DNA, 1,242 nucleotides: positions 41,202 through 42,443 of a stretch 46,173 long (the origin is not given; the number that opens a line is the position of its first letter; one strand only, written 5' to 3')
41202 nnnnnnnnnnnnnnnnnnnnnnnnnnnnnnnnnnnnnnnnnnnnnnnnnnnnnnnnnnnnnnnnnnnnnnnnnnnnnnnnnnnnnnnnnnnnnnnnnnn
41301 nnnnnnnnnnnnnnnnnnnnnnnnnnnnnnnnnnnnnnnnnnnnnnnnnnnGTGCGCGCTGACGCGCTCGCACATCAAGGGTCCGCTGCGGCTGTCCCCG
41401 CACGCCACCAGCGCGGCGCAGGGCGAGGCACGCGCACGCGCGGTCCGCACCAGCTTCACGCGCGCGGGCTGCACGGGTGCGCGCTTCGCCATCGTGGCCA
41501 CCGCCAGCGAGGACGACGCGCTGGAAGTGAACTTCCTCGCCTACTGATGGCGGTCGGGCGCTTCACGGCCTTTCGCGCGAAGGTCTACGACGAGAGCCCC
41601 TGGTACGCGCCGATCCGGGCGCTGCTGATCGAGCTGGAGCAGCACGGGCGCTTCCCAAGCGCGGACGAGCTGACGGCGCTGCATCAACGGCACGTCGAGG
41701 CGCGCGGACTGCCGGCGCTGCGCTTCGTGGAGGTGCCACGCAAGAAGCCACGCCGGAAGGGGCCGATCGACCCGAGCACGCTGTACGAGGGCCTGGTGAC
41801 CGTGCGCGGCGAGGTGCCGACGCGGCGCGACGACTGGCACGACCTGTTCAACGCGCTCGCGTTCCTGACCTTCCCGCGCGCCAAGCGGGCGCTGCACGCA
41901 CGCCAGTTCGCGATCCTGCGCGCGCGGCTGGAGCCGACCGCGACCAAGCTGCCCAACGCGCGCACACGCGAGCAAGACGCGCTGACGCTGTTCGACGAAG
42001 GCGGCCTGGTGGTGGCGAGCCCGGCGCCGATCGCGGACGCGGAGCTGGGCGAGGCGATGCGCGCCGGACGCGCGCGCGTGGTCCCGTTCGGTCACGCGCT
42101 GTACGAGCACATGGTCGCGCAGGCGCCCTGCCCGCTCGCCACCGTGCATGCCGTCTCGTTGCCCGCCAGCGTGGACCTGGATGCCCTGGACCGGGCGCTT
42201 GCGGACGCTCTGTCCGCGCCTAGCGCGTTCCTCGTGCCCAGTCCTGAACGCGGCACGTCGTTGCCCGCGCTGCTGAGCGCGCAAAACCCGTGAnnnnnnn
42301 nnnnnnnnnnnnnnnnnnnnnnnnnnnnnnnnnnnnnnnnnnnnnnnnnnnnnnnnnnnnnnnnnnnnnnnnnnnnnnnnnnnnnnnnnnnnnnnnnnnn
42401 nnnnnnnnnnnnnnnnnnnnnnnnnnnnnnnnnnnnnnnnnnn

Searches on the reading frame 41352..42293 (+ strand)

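Call 49: search_protein_families(library=pfam, proteins=[window:41352-42293:+], max_evalue=0.001)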
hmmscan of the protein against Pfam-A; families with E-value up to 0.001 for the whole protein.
window:41352-42293:+ (313 aa): 1 family
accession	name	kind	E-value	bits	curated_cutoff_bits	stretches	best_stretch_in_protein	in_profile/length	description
PF11227.13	DUF3025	-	3.4e-25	89.5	25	1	143-275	14-149/213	Protein of unknown function (DUF3025)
